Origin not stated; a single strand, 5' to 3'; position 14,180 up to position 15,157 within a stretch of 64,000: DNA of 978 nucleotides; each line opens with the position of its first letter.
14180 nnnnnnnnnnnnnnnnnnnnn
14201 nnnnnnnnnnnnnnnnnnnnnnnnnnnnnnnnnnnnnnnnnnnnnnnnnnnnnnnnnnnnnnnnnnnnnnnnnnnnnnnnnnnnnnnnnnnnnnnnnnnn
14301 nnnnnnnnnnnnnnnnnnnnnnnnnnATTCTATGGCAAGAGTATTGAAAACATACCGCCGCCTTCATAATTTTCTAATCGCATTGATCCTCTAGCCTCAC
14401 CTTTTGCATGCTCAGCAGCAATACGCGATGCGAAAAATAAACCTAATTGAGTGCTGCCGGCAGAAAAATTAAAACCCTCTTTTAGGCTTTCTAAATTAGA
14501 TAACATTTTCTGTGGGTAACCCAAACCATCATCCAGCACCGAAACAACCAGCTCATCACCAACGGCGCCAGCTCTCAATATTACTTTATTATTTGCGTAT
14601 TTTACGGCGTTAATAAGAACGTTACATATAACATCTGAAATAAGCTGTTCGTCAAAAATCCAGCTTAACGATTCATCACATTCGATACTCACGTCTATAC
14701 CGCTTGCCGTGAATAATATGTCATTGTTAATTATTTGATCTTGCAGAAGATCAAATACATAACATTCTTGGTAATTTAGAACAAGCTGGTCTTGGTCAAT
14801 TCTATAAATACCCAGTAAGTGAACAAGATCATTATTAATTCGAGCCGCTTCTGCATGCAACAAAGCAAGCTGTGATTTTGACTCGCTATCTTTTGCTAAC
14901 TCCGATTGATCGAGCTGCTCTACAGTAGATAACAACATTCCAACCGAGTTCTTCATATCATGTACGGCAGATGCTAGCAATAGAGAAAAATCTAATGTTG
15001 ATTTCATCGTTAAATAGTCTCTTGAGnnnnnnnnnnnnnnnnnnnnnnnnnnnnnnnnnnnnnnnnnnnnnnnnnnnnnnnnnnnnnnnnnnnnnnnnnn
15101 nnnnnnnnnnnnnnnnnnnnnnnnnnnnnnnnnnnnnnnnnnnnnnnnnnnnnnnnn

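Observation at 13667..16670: AT-rich three-gene operon: REC-TPR response regulator, sensor-less histidine kinase and a UDG-superfamily protein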

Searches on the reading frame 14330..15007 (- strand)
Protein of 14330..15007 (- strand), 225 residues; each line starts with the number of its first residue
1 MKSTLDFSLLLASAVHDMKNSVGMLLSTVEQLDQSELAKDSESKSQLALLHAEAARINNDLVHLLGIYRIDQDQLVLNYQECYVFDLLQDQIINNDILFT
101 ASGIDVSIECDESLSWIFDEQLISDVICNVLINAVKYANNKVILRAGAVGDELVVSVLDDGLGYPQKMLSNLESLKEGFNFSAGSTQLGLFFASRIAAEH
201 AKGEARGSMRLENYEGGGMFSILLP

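Call 3: search_protein_families(library=pfam, proteins=[window:14330-15007:-], max_evalue=0.1)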
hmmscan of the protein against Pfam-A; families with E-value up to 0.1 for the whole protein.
window:14330-15007:- (225 aa): 2 families
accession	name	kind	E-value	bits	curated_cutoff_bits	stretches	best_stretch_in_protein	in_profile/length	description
PF02518.31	HATPase_c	-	1.6e-07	32.2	26.4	1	119-219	2-102/111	Histidine kinase-, DNA gyrase B-, and HSP90-like ATPase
PF00512.31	HisKA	-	0.057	13.9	26.9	0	9-59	4-52/66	His Kinase A (phospho-acceptor) domain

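Call 4: search_protein_families(library=ncbifam, proteins=[window:14330-15007:-], max_evalue=0.1)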
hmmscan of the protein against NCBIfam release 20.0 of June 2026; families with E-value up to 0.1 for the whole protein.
window:14330-15007:- (225 aa): 47 families (the best 25 are shown)
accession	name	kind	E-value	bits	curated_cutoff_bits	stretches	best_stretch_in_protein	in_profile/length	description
NF041735.1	hist_kin_RppB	equivalog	3.2e-16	59.2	400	1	12-225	221-438/438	two-component system sensor histidine kinase RppB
NF046044.1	PnpS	equivalog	9.2e-15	54.5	400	1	12-169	175-334/390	two-component system histidine kinase PnpS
NF008312.0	PRK11100.1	equivalog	3.6e-14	52.5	356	1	15-220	264-467/477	two-component system sensor histidine kinase CreC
TIGR02966.1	phoR_proteo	equivalog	3.1e-12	46.2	334.2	1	11-172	118-281/333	phosphate regulon sensor histidine kinase PhoR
NF033092.0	HK_WalK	equivalog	3.9e-12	45.5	725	1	15-171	380-539/594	cell wall metabolism sensor histidine kinase WalK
NF008468.0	PRK11360.1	equivalog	3.8e-11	42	646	1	10-225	399-607/616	two-component system sensor histidine kinase AtoS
NF007898.0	PRK10604.1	equivalog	6.6e-11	42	478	1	40-220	238-417/433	two-component system sensor histidine kinase RstB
NF033091.0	HK_VanS_ACDEFG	equivalog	6.6e-11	41.8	400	1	13-203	80-275/293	vancomycin resistance histidine kinase VanS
NF041880.1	EPS_EpsF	equivalog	7.7e-11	41.1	900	1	14-201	281-470/492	response regulator EpsF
NF045900.1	HisKinCpxALeg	equivalog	9.8e-11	41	800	1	40-200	261-429/451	two-component system sensor histidine kinase CpxA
NF040691.1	MtrAB_MtrB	equivalog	1.1e-09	37.8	450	1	40-166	304-432/507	MtrAB system histidine kinase MtrB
NF047465.1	hybrid_HK_LvrA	exception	1.6e-09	36.4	1200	1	10-225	205-421/819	hybrid histidine kinase/response regulator LvrA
NF033792.0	ActS_PrrB_HisK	equivalog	2.2e-09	36.7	350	1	10-172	205-361/423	ActS/PrrB/RegB family redox-sensitive histidine kinase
NF007793.0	PRK10490.1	equivalog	4.7e-09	34.8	1123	1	10-225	667-881/895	two-component system sensor histidine kinase KdpD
NF007664.1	PRK10337.1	equivalog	5.4e-09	35.2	475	1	14-201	237-423/442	quorum sensing histidine kinase QseC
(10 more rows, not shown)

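Call 16: find_homologous_proteins(query=window:14330-15007:-, max_evalue=0.001)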
Query window:14330-15007:- (225 aa): 68 proteins with E <= 0.001 among 585 candidates.
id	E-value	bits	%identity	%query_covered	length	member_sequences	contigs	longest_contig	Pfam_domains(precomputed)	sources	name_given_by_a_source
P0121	1.7e-138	477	100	100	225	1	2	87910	PF02518.32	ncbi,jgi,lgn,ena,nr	ncbi:MAG: HAMP domain-containing histidine kinase [Pseudomonadales bacterium]|nr:HAMP domain-contain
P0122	2.2e-99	349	71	100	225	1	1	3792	PF02518.32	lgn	-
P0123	1.2e-98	347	70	100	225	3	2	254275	PF02518.32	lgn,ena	-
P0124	3.0e-95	336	67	100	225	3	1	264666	PF02518.32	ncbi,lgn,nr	ncbi:MAG: HAMP domain-containing sensor histidine kinase [Pseudomonadales bacterium]|nr:HAMP domain-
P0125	2.4e-94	333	68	100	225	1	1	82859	PF02518.32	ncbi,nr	ncbi:MAG: HAMP domain-containing histidine kinase [Pseudomonadales bacterium]|nr:HAMP domain-contain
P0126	5.8e-94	332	67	100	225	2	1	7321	PF02518.32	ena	-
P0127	1.4e-91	324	66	100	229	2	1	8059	PF02518.32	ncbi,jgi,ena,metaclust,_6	metaclust:\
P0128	3.3e-91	323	66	100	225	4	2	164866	PF02518.32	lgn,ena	-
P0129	3.0e-88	313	68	92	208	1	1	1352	PF02518.32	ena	-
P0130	6.7e-88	312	65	100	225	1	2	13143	PF02518.32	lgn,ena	-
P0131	3.4e-58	215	47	98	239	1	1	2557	PF02518.32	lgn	-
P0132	1.8e-56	209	47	100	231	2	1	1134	PF02518.32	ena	-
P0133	3.2e-56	208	48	98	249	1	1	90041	PF02518.32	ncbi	ncbi:MAG: sensor histidine kinase [Cellvibrionaceae bacterium]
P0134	2.6e-55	205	45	98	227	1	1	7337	PF02518.32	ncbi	-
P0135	1.1e-54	203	47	98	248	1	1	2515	PF02518.32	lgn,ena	-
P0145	7.9e-50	187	42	99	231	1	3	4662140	PF02518.32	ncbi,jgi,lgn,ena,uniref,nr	ncbi:sensor histidine kinase [Teredinibacter purpureus]|uniref:sensor histidine kinase n=1 Tax=Tered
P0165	4.2e-42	162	41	100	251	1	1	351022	PF02518.32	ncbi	ncbi:sensor histidine kinase [Marinobacter sp. 1Y8]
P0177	1.0e-37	148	38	100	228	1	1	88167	PF13581.13,PF02518.32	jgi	jgi:signal transduction histidine kinase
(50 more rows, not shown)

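Call 17: find_encoding_contigs(protein=P0145, flank=6000, max_places=2)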
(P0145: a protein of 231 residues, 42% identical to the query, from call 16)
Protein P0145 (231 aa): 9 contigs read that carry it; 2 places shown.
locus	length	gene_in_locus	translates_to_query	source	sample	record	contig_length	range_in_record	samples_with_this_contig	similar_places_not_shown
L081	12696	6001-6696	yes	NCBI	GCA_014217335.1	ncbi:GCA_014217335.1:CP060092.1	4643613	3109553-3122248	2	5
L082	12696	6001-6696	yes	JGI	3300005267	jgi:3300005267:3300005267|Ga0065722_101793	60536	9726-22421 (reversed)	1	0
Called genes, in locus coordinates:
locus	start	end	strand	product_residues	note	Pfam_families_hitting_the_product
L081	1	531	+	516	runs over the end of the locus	PF12256:TcdB_toxin_midN (faint), PF13517:FG-GAP_3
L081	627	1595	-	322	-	PF00990:GGDEF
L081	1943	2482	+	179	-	PF00258:Flavodoxin_1, PF12641:Flavodoxin_3 (weak)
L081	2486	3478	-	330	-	PF08003:Methyltransf_9, PF13489:Methyltransf_23, PF08241:Methyltransf_11, PF08242:Methyltransf_12 (weak), PF13649:Methyltransf_25, PF13847:Methyltransf_31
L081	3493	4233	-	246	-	PF08241:Methyltransf_11 (weak), PF08242:Methyltransf_12 (weak), PF13649:Methyltransf_25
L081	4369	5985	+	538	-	PF00072:Response_reg, PF07719:TPR_2 (faint), PF13424:TPR_12 (faint), PF13432:TPR_16 (faint), PF14559:TPR_19 (faint), PF00515:TPR_1 (faint), PF13428:TPR_14 (faint), PF13181:TPR_8 (faint)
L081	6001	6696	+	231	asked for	PF02518:HATPase_c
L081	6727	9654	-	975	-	PF00675:Peptidase_M16, PF05193:Peptidase_M16_C, PF08367:M16C_assoc, PF05193:Peptidase_M16_C, PF22516:PreP_C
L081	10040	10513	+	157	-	-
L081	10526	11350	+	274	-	PF13489:Methyltransf_23, PF13847:Methyltransf_31, PF08241:Methyltransf_11, PF08242:Methyltransf_12, PF13649:Methyltransf_25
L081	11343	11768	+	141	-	PF00472:RF-1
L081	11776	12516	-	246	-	PF00753:Lactamase_B, PF19583:ODP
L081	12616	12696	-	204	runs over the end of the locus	-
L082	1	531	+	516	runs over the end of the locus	PF12256:TcdB_toxin_midN (faint), PF13517:FG-GAP_3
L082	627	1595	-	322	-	PF00990:GGDEF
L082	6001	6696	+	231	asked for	PF02518:HATPase_c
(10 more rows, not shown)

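Call 18: find_encoding_contigs(protein=P0165, flank=6000, max_places=2)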
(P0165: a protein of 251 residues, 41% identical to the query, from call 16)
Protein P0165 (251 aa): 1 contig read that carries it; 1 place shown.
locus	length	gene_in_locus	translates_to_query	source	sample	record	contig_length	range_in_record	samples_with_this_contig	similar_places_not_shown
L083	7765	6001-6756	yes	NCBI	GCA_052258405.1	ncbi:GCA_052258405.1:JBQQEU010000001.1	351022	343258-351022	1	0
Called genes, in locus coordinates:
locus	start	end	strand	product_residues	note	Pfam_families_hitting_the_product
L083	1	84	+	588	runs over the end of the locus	PF00474:SSF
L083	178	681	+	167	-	-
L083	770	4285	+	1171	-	PF12860:PAS_7, PF00512:HisKA, PF02518:HATPase_c, PF00072:Response_reg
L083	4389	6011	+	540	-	PF00072:Response_reg, PF07719:TPR_2 (faint), PF13424:TPR_12 (faint), PF13428:TPR_14 (faint), PF25064:ARM_TT21_5th (faint), PF13174:TPR_6 (faint), PF14559:TPR_19 (weak), PF14559:TPR_19 (weak), +1 more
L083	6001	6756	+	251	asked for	PF02518:HATPase_c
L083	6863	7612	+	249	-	PF00072:Response_reg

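Call 19: find_encoding_contigs(protein=P0133, flank=6000, max_places=2)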
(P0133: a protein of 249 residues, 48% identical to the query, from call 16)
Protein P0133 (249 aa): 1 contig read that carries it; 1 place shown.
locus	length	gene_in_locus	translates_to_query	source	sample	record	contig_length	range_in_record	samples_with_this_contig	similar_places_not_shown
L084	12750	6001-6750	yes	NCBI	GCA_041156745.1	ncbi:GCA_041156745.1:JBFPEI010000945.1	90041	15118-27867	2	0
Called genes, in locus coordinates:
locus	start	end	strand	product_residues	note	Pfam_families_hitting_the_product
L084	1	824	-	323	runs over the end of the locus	PF00990:GGDEF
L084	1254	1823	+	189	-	PF00258:Flavodoxin_1, PF12641:Flavodoxin_3 (weak), PF12724:Flavodoxin_5 (weak)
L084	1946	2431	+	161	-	PF00085:Thioredoxin (weak), PF13098:Thioredoxin_2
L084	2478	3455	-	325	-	PF08003:Methyltransf_9, PF13489:Methyltransf_23, PF08241:Methyltransf_11, PF08242:Methyltransf_12, PF13649:Methyltransf_25, PF13847:Methyltransf_31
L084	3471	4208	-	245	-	PF09243:Rsm22 (weak), PF13847:Methyltransf_31, PF08241:Methyltransf_11, PF08242:Methyltransf_12, PF13649:Methyltransf_25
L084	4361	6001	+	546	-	PF00072:Response_reg, PF13424:TPR_12 (faint), PF14559:TPR_19 (faint), PF12895:ANAPC3 (faint), PF13181:TPR_8 (faint), PF13428:TPR_14 (faint), PF13432:TPR_16 (faint), PF21033:RMD1-3 (faint)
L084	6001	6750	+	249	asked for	PF02518:HATPase_c (weak)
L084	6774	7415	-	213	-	PF01810:LysE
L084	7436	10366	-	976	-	PF00675:Peptidase_M16, PF05193:Peptidase_M16_C, PF08367:M16C_assoc, PF05193:Peptidase_M16_C, PF22516:PreP_C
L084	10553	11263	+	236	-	PF04654:DUF599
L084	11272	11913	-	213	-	PF01262:AlaDh_PNT_C (weak), PF01370:Epimerase (weak), PF01488:Shikimate_DH (weak), PF05368:NmrA (weak), PF13460:NAD_binding_10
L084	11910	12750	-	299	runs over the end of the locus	PF00892:EamA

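Call 20: find_encoding_contigs(protein=P0177, flank=6000, max_places=2)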
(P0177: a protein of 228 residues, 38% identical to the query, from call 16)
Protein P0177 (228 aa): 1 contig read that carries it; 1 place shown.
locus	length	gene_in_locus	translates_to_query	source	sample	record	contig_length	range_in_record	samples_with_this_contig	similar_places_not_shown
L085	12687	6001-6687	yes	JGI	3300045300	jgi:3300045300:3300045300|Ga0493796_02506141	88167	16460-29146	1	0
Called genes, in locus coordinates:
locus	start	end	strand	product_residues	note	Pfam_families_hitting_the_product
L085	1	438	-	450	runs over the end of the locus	PF00614:PLDc (faint), PF13091:PLDc_2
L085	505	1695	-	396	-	PF00155:Aminotran_1_2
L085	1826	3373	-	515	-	PF05681:Fumerase, PF05683:Fumerase_C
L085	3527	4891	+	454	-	PF04715:, PF00425:Chorismate_bind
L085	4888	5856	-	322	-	PF00126:HTH_1, PF03466:LysR_substrate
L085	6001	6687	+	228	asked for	PF02518:HATPase_c, PF13581:HATPase_c_2 (weak)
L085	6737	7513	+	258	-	-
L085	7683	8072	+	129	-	-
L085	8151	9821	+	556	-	PF13654:AAA_32, PF05362:Lon_C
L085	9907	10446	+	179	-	PF07977:FabA, PF22818:ApeI-like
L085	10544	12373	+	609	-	PF01972:SDH_protease (faint), PF01343:Peptidase_S49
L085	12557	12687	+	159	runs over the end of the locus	PF11143:DUF2919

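Call 41: find_related_loci(query=A2, collection=metagenome_contigs, flank=4000)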
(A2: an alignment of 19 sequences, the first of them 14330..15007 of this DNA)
Query A2 (225 aa) in metagenome_contigs; peptide patterns used: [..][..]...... (x = any residue, [..] = any of these).
600 stretches matched a pattern (row limit reached: there are more); 570 encode a relative of the query (tblastn E <= 1e-3); the best 80 are kept; 80 distinct loci.
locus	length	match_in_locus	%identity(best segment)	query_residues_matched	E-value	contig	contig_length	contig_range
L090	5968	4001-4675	66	1-225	1e-99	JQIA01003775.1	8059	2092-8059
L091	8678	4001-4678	44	2-225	2e-62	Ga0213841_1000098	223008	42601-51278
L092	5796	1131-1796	45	5-225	3e-62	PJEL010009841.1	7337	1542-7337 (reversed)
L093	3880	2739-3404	47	5-225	8e-61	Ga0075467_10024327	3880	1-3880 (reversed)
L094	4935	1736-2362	45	2-209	3e-59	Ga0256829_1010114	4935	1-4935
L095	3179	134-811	44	2-225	5e-59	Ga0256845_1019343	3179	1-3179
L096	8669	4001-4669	43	6-225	1e-58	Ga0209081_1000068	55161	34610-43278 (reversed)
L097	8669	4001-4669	43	6-225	2e-58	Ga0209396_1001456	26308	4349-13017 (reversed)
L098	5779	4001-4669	44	6-225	2e-58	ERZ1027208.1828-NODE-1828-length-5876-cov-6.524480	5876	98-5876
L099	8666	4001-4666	43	5-225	2e-58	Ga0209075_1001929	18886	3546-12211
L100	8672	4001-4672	42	3-225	6e-57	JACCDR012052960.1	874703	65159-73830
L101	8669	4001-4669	42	5-225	7e-57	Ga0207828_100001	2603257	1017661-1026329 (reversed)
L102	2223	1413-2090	42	2-225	2e-57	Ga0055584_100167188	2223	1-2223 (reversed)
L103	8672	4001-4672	43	3-225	1e-56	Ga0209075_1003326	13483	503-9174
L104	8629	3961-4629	41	5-225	9e-57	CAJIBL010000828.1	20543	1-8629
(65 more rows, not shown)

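Call 50: search_protein_families(library=padloc, proteins=[window:14330-15007:-], max_evalue=0.01)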
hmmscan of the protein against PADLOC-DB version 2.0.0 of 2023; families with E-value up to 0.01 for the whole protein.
window:14330-15007:- (225 aa): 0 families

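Call 65: predict_structure(alignment_id=A2)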
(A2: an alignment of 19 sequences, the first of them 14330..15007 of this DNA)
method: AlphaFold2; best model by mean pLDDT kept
length: 225 residues; sequences in the alignment: 19
mean_pLDDT: 84.4   pTM: 0.79
mean pLDDT of the five models: 84.4, 83.9, 82.9, 82.8, 82.2
residues with pLDDT >= 90: 97; 70-90: 103; 50-70: 19; < 50: 6
segments of 3 or more residues with pLDDT < 50: 181-184
pLDDT, mean of each block of 10 residues (from residue 1): 61 77 79 73 77 81 85 88 97 89 94 96 93 91 97 97 85 58 62 90 91 91 96
secondary structure, 60 per line:
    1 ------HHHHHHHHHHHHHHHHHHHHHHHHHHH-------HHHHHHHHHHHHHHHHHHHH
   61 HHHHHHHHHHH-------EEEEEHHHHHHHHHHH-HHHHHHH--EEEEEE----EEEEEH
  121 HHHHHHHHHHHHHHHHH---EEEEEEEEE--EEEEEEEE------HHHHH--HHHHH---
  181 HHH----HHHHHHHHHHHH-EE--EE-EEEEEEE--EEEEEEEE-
elements in order: H7-33 H41-71 E79-83 H84-94 H96-102 E105-110 E115-119 H120-137 E141-149 E152-159 H166-170 H173-177 H188-199 E208-214 E217-224

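Call 67: fold_search(model_id=the predicted structure, library=pdb)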
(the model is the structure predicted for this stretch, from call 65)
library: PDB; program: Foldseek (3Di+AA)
matches with E <= 10: 568; with E <= 0.001: 337
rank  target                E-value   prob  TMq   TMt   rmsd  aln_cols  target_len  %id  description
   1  9eut_A                2.0e-12  1.00  0.64  0.24   5.2       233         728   18  Cryo-EM structure of the full-length Pseudomonas aeruginosa bacteriophytochrome in its Pr state (released 2024-09-04)
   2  4jas_A                9.3e-12  1.00  0.62  0.59   8.6       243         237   19  Structural basis of a rationally rewired protein-protein interface (HK853mutant A268V, A271G, T275M, V294T and D297E a (released 2013-09-04)
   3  9jfj_A                1.1e-11  1.00  0.63  0.62   7.7       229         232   19  Crystal structure of the cytoplasmic domain of ZraS in ADP-bound form (released 2025-03-26)
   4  6rh8_A                2.0e-11  1.00  0.64  0.61   7.4       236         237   17  Revisiting pH-gated conformational switch. Complex HK853 mutant H260A -RR468 mutant D53A pH 5.3 (released 2020-02-19)
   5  4jav_B                3.0e-11  1.00  0.62  0.57   8.7       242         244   18  Structural basis of a rationally rewired protein-protein interface (HK853wt and RR468mutant V13P, L14I, I17M and N21V) (released 2013-09-04)
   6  3dge_A                3.1e-11  1.00  0.64  0.61   7.3       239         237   18  Structure of a histidine kinase-response regulator complex reveals insights into Two-component signaling and a novel c (released 2009-07-07)
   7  4q20_B                3.3e-11  1.00  0.66  0.66   6.6       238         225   19  Crystal structure of a C-terminal part of tyrosine kinase (DivL) from Caulobacter crescentus CB15 at 2.50 A resolution (released 2014-04-23)
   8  5uht_A                3.5e-11  1.00  0.64  0.61   6.9       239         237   18  Structure of the Thermotoga maritima HK853-BeF3-RR468 complex at pH 5.0 (released 2017-12-27)
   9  6rh7_B                3.7e-11  1.00  0.64  0.62   7.5       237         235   17  Revisiting pH-gated conformational switch. Complex HK853 mutant H260A -RR468 mutant D53A pH 7.5 (released 2020-02-19)
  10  4u7o_A                5.3e-11  1.00  0.62  0.60   9.0       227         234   20  Active histidine kinase bound with ATP (released 2015-09-02)
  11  7z8n_A                5.3e-11  1.00  0.62  0.50   5.8       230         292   22  GacS histidine kinase from Pseudomonas aeruginosa (released 2022-07-13)
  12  6rh0_A                5.6e-11  1.00  0.63  0.61   7.4       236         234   17  Revisiting pH-gated conformational switch. Complex HK853-RR468 pH 5.5 (released 2020-02-19)
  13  6rgy_A                5.9e-11  1.00  0.63  0.61   7.4       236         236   17  Revisiting pH-gated conformational switch. Complex HK853-RR468 pH 7.5 (released 2020-02-19)
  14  8g3a_D                6.3e-11  1.00  0.75  0.53   3.5       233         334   21  BceAB-S nucleotide free TM state 1 (released 2023-06-21)
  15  6rfv_B                8.2e-11  1.00  0.63  0.62   7.3       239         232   18  Revisiting pH-gated conformational switch. Complex HK853-RR468 pH 7 (released 2020-02-19)
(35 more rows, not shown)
